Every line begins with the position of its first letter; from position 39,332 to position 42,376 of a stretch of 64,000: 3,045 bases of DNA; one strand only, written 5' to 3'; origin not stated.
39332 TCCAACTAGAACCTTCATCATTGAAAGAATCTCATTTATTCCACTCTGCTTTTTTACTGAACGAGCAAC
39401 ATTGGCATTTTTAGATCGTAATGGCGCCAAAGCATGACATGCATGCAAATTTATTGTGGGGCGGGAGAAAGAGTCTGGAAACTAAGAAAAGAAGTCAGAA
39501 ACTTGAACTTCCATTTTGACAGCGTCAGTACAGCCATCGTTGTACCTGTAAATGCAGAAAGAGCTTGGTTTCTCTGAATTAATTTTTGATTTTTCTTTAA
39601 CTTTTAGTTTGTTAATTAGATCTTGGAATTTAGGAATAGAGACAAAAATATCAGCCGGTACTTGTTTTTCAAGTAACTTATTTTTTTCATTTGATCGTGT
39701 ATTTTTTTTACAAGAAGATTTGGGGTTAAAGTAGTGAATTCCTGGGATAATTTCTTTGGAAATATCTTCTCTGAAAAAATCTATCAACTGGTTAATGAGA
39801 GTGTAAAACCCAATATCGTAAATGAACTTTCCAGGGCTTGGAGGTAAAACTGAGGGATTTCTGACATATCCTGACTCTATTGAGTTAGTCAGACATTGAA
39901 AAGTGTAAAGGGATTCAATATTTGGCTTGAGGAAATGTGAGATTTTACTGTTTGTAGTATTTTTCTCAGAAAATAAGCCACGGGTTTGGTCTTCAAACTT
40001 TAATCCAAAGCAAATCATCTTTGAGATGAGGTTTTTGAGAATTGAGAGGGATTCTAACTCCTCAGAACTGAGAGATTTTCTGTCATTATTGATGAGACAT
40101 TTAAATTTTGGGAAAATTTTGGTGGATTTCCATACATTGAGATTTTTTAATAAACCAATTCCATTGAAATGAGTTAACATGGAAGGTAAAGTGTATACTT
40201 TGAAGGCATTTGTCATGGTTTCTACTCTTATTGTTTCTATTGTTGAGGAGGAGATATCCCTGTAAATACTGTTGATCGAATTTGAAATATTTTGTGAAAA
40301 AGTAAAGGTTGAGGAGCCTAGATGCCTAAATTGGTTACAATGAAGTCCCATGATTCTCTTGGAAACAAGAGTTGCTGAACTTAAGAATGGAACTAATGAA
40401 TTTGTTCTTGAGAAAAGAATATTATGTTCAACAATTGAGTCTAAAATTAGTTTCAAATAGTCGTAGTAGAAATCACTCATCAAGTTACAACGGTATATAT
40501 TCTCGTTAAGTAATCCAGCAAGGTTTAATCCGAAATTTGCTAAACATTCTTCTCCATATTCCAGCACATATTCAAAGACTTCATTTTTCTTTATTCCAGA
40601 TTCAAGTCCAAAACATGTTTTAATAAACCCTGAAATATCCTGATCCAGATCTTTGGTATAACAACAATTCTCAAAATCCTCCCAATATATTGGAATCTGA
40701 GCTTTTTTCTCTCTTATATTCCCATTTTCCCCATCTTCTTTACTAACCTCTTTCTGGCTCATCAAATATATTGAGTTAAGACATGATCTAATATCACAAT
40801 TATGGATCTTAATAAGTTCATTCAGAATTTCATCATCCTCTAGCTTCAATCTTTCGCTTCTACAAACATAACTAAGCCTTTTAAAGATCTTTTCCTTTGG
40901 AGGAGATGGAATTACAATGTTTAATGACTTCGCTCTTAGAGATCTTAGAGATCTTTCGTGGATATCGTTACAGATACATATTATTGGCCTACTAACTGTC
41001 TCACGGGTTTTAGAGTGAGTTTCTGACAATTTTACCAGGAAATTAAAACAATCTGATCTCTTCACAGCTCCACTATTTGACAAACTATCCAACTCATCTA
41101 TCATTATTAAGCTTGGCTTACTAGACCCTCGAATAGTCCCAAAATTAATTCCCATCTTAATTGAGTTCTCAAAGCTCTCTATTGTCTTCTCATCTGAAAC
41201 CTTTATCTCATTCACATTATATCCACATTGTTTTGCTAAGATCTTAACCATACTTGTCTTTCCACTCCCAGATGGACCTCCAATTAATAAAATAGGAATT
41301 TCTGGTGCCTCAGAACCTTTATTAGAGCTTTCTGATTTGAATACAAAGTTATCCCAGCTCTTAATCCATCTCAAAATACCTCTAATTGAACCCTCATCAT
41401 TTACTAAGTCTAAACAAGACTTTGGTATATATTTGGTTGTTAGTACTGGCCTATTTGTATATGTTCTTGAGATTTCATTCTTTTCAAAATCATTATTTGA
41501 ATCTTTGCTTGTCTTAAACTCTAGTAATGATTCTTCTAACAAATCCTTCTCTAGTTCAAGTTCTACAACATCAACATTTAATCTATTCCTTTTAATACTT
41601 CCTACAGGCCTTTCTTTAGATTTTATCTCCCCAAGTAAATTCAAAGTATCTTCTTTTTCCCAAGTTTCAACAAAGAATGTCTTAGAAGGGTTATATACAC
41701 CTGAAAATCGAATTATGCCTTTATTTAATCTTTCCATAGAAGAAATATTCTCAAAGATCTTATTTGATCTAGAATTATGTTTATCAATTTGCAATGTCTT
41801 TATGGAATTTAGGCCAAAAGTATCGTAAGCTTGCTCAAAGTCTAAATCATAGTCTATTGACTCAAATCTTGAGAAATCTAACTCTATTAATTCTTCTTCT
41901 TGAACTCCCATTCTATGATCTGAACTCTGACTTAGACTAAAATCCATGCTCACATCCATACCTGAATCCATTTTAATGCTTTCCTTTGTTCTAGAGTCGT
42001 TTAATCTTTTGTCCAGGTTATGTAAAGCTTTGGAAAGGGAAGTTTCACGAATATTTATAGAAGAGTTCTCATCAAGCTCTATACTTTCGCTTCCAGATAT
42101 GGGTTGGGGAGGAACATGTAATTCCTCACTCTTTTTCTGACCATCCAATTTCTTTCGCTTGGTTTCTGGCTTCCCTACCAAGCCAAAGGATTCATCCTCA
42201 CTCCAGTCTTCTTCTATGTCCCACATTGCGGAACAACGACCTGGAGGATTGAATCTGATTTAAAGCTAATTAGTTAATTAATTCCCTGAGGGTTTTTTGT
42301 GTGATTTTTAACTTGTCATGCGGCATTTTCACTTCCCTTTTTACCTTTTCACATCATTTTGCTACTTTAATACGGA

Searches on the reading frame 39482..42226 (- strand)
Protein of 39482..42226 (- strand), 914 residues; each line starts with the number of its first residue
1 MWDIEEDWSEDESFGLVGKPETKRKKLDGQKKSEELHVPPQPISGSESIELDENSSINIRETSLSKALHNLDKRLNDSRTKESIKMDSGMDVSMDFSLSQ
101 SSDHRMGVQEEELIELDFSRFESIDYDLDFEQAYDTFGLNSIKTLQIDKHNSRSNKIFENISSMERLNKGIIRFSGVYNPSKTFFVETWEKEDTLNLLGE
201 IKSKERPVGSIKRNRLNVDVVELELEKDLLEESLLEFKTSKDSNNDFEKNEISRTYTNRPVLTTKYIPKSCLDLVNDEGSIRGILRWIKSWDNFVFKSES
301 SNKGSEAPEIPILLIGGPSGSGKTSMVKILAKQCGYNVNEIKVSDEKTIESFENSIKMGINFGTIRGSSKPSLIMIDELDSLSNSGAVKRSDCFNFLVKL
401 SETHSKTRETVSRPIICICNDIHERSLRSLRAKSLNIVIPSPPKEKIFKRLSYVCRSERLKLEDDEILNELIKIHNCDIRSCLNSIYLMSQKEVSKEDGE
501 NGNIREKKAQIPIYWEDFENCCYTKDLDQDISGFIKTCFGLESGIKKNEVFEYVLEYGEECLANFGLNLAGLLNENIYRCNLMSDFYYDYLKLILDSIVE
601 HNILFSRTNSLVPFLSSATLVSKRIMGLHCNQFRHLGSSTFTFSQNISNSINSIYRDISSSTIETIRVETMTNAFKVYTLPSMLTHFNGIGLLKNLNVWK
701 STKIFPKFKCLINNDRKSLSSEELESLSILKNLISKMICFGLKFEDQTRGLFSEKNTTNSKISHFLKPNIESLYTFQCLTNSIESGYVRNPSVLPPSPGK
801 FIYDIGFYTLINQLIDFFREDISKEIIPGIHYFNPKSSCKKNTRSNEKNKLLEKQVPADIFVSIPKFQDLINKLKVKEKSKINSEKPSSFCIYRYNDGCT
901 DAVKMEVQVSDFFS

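Call 6: search_protein_families(library=pfam, proteins=[window:39482-42226:-])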
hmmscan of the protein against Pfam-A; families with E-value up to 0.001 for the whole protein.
window:39482-42226:- (914 aa): 4 families
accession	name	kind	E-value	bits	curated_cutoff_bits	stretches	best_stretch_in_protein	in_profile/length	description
PF00004.35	AAA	-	4.8e-13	50.1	21.2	1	314-424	2-113/131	ATPase family associated with various cellular activities (AAA)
PF03215.21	Rad17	-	8.3e-07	29.6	23.8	1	265-341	12-76/186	Rad17 P-loop domain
PF25361.1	AAA_lid_RFC1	-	1.5e-05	24.8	34.9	1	445-496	2-54/59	RFC1-like, AAA+ ATPase lid domain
PF13401.12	AAA_22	-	0.00015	22.5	27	0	312-402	7-109/130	AAA domain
